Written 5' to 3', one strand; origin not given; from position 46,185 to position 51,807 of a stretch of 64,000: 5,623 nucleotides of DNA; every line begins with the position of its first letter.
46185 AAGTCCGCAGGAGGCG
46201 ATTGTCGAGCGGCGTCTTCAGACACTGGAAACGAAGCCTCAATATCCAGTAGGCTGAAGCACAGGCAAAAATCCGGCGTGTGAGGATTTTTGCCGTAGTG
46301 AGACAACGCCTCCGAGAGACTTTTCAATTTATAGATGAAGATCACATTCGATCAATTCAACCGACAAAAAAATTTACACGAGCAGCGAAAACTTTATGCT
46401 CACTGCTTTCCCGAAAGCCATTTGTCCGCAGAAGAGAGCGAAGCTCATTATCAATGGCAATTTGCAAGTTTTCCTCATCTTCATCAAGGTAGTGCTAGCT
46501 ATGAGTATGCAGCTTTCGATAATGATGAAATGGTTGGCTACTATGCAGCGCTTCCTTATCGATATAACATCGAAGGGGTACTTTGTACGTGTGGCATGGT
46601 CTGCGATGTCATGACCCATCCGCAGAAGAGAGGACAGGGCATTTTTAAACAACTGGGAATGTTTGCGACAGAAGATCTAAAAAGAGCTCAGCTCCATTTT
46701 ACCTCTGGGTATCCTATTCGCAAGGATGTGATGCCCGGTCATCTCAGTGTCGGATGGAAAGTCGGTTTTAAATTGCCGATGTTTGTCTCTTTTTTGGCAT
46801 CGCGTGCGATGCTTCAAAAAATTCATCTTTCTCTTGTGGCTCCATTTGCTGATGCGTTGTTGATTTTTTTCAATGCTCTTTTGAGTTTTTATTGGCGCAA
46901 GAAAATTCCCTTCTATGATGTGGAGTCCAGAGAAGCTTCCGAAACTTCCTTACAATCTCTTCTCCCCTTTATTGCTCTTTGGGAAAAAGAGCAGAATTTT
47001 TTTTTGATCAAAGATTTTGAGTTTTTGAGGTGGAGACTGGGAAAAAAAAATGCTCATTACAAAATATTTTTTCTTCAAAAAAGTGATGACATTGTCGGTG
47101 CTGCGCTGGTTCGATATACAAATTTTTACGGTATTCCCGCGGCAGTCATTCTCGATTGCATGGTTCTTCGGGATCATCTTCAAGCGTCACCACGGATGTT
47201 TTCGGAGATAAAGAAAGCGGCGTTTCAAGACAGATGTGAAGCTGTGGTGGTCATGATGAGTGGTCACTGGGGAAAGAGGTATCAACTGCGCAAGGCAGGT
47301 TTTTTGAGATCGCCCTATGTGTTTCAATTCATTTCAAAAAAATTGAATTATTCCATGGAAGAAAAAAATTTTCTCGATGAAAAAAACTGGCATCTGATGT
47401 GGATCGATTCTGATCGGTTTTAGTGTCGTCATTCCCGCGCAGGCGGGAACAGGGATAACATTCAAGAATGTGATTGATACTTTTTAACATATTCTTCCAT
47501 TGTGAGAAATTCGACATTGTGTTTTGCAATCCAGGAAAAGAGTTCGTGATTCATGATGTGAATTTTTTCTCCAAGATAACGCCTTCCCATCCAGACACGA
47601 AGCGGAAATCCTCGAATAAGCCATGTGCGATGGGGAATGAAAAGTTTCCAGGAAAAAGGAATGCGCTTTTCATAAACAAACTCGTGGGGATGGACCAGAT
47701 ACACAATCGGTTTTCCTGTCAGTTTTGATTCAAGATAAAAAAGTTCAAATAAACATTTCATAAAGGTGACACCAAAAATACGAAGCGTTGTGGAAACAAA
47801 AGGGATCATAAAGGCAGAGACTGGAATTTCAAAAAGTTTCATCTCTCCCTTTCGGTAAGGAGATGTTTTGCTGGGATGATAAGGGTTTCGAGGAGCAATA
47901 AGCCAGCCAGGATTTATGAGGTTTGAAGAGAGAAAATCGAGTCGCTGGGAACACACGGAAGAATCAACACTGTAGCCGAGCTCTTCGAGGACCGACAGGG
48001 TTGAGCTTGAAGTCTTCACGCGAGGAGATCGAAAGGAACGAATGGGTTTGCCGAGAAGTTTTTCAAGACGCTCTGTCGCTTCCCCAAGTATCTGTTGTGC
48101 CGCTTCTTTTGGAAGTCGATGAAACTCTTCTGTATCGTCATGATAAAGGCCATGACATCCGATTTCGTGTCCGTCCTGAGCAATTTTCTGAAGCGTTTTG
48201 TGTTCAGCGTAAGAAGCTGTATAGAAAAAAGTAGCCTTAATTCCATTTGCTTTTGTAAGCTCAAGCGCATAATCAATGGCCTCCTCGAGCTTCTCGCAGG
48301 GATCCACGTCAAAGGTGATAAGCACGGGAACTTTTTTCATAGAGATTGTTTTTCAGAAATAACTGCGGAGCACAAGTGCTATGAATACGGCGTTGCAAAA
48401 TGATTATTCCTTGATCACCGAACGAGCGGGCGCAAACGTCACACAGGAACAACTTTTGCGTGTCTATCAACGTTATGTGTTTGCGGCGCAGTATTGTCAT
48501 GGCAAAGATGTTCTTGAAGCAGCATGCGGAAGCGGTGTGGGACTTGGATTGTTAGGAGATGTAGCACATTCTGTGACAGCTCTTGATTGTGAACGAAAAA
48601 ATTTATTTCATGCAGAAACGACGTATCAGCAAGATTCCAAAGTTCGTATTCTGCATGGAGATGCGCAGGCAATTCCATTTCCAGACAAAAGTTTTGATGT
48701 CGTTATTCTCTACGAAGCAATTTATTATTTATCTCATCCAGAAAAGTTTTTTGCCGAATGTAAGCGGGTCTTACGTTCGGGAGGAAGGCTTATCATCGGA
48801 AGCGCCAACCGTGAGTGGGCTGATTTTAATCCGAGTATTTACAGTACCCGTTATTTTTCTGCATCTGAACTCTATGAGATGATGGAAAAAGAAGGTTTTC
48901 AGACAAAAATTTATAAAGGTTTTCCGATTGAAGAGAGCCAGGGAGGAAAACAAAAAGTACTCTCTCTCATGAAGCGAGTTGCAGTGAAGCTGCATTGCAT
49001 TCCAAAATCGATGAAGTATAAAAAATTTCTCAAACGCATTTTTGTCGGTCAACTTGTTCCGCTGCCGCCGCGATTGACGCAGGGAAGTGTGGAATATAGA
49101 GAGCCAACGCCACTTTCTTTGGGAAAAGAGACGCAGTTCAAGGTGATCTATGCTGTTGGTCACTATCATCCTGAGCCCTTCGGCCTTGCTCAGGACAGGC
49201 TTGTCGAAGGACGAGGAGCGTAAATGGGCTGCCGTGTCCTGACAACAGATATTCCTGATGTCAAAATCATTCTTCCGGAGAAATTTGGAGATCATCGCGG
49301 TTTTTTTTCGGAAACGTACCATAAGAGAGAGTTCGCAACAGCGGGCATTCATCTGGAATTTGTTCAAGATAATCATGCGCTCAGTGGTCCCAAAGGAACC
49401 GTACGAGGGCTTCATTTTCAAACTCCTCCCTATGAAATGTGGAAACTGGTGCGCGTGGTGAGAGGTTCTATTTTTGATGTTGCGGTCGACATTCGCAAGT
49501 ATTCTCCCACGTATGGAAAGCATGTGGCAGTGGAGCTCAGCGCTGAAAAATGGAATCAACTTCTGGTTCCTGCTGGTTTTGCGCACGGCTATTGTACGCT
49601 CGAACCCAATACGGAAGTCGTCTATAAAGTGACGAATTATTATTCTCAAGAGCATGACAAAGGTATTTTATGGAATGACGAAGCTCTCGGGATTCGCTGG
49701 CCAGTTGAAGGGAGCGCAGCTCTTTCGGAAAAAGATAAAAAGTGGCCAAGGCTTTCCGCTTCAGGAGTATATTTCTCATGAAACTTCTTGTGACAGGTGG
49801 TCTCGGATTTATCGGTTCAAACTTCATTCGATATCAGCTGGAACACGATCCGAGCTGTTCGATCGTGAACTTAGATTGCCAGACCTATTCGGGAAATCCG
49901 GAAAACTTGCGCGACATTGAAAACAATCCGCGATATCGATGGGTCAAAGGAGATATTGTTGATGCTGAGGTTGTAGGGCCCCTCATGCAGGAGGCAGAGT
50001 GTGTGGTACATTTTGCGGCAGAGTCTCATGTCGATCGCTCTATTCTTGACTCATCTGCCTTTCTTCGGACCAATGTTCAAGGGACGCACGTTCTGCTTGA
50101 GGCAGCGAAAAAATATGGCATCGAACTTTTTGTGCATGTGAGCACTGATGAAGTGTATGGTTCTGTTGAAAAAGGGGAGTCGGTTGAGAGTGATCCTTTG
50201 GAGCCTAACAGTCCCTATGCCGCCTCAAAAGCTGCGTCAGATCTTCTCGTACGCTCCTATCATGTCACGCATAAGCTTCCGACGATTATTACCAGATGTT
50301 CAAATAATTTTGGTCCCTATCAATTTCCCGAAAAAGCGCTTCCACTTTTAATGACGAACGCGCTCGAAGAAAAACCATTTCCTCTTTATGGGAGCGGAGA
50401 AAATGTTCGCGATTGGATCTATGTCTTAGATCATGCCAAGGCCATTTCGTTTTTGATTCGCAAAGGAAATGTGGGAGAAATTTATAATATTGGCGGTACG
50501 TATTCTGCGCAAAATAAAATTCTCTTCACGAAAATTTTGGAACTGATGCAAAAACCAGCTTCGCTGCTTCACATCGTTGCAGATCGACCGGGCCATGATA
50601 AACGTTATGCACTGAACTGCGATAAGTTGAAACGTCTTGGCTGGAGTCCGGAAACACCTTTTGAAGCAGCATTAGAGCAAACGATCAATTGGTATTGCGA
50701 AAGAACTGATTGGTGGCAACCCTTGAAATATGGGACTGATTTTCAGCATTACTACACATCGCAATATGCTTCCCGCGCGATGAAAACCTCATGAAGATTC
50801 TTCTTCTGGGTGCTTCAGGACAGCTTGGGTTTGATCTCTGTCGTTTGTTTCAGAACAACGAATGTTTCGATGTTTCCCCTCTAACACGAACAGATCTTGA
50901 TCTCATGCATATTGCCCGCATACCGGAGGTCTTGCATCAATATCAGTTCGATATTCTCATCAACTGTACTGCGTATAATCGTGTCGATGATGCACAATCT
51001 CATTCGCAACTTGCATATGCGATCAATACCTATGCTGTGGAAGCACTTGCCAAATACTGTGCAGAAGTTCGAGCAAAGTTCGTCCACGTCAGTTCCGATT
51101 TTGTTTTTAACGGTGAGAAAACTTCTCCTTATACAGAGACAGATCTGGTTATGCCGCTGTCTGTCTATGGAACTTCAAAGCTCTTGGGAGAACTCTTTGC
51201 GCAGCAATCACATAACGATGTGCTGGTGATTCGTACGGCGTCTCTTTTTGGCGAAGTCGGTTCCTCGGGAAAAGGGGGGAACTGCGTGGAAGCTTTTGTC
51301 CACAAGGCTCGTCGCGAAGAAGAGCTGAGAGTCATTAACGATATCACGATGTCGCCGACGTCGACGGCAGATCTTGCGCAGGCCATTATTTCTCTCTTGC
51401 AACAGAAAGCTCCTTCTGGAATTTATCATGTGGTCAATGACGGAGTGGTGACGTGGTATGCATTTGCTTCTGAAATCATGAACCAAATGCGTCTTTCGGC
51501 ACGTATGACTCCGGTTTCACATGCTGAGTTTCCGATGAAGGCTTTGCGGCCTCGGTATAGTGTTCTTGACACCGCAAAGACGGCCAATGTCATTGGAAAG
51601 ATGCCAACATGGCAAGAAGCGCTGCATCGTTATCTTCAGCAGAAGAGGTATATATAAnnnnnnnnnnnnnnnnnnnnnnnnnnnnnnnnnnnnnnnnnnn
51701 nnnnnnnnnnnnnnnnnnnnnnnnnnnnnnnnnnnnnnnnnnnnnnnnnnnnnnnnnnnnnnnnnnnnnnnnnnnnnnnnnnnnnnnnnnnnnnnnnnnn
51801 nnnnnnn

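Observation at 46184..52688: Two inverted copies of a ~143-bp structured repeat flank a 6.2-kb cassette containing rfbCBDA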

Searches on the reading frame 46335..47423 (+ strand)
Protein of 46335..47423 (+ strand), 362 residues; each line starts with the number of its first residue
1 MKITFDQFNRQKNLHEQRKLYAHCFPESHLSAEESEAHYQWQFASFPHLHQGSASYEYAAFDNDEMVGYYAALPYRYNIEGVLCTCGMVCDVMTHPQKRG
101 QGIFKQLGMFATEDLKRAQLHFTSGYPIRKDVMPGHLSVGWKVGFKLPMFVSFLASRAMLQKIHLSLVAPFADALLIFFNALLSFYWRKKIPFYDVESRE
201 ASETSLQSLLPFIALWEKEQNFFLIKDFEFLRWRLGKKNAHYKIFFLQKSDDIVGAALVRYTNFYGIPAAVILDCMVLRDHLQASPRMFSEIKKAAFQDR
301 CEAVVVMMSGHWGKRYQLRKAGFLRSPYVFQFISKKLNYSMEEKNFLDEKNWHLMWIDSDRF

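Call 10: search_protein_families(library=pfam, proteins=[window:46335-47423:+])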
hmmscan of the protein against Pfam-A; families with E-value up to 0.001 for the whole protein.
window:46335-47423:+ (362 aa): 2 families
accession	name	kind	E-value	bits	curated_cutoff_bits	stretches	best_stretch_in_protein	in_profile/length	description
PF13527.13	Acetyltransf_9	-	2.8e-14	53.7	25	1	13-129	9-115/127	Acetyltransferase (GNAT) domain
PF00583.31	Acetyltransf_1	-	3.9e-07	30.8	20.7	1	18-118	5-91/116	Acetyltransferase (GNAT) family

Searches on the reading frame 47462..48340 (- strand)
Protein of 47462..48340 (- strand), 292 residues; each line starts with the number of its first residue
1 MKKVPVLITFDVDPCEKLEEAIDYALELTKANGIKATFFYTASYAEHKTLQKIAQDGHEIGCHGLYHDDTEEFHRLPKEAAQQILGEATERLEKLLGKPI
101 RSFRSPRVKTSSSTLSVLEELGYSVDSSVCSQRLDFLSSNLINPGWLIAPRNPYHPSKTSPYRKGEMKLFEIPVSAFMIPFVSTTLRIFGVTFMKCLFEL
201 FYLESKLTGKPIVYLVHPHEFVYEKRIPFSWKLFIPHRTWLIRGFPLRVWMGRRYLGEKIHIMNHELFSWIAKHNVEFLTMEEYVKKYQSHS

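Call 10: search_protein_families(library=pfam, proteins=[window:47462-48340:-])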
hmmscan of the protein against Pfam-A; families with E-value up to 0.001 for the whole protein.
window:47462-48340:- (292 aa): 3 families
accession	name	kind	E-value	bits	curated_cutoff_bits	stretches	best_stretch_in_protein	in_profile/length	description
PF01522.26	Polysacc_deac_1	-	5.8e-20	71.9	23.1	1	3-124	6-122/124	Polysaccharide deacetylase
PF10096.14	DUF2334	-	8.6e-09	35.7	26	1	48-125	57-142/203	Uncharacterized protein conserved in bacteria (DUF2334)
PF22537.1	WbmS-like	-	3.7e-05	24.2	27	1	8-130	1-111/186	Polysaccharide deacetylase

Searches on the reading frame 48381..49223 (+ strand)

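Call 10: search_protein_families(library=pfam, proteins=[window:48381-49223:+])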
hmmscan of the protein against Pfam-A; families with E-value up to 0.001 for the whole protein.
window:48381-49223:+ (280 aa): 8 families
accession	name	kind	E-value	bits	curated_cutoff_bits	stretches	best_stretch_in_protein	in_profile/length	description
PF08241.18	Methyltransf_11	-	1.1e-22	80.9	21.2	1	45-139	1-95/95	Methyltransferase domain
PF13649.12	Methyltransf_25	-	5.3e-18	66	27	1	44-135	1-97/97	Methyltransferase domain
PF13847.12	Methyltransf_31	-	1.5e-12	47.8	27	1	41-171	4-144/145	Methyltransferase domain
PF13489.12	Methyltransf_23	-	7.2e-10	39.3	27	1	40-174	22-160/164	Methyltransferase domain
PF08242.18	Methyltransf_12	-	1.2e-08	36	30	1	45-137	1-98/98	Methyltransferase domain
PF01209.24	Ubie_methyltran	-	3e-08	33.8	20.1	1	39-139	46-151/233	ubiE/COQ5 methyltransferase family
PF07021.18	MetW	-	3.1e-05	24.2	21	1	40-141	13-109/193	Methionine biosynthesis protein MetW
PF05401.17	NodS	-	4.1e-05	23.9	24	1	41-144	44-149/201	Nodulation protein S (NodS)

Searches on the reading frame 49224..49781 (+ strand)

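Call 10: search_protein_families(library=pfam, proteins=[window:49224-49781:+])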
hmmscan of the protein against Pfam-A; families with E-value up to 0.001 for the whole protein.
window:49224-49781:+ (185 aa): 1 family
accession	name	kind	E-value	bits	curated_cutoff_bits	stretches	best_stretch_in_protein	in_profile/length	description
PF00908.23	dTDP_sugar_isom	-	1.3e-69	233.6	27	1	8-178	2-167/168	dTDP-4-dehydrorhamnose 3,5-epimerase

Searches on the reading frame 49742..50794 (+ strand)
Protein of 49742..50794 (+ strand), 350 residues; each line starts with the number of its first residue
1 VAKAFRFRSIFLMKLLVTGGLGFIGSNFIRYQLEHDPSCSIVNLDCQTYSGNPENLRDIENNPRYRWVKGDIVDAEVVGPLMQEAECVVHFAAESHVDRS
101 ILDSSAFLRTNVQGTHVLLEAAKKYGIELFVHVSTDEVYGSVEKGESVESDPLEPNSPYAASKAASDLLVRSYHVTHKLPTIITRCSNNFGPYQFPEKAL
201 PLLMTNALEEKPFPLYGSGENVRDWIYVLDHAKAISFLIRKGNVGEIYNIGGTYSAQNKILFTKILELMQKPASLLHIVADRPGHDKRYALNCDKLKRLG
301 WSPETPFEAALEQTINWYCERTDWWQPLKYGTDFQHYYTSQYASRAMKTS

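Call 10: search_protein_families(library=pfam, proteins=[window:49742-50794:+])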
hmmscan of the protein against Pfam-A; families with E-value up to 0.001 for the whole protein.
window:49742-50794:+ (350 aa): 7 families
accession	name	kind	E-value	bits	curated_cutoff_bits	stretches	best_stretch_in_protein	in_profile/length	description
PF16363.11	GDP_Man_Dehyd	-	9.2e-71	239.4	27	1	16-313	1-331/332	GDP-mannose 4,6 dehydratase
PF01370.27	Epimerase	-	1.9e-63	214.5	20.9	1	16-251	2-240/240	NAD dependent epimerase/dehydratase family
PF01073.25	3Beta_HSD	-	1.3e-23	83.9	22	1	16-234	1-224/280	3-beta hydroxysteroid dehydrogenase/isomerase family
PF04321.23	RmlD_sub_bind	-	5.8e-17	62.1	27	1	13-190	1-152/287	RmlD substrate binding domain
PF02719.21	Polysacc_synt_2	-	5.2e-14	52.6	20.2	1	15-138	1-131/293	Polysaccharide biosynthesis protein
PF07993.18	NAD_binding_4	-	1.1e-13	51.4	20.1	1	64-188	62-206/258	Male sterility protein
PF13460.12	NAD_binding_10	-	1.6e-07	31.9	27.2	1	51-171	27-132/184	NAD(P)H-binding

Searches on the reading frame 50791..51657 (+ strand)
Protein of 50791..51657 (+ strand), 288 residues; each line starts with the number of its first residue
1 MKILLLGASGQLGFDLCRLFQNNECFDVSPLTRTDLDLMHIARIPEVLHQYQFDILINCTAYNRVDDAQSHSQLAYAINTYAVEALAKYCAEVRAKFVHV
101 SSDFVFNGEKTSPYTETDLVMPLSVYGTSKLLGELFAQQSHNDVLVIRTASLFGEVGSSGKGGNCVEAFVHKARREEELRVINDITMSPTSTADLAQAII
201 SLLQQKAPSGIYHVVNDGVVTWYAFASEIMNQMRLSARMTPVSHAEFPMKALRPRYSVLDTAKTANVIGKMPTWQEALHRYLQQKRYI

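Call 10: search_protein_families(library=pfam, proteins=[window:50791-51657:+])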
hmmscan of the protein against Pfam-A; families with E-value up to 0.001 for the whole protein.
window:50791-51657:+ (288 aa): 4 families
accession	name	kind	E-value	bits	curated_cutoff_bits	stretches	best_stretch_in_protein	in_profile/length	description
PF04321.23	RmlD_sub_bind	-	7.1e-86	288.3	27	1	1-285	1-285/287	RmlD substrate binding domain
PF01370.27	Epimerase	-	1.8e-20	73.8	20.9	1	3-213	1-235/240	NAD dependent epimerase/dehydratase family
PF16363.11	GDP_Man_Dehyd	-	1.7e-11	44.6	27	1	33-210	56-244/332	GDP-mannose 4,6 dehydratase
PF02719.21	Polysacc_synt_2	-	5.2e-06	26.3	20.2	1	41-182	66-195/293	Polysaccharide biosynthesis protein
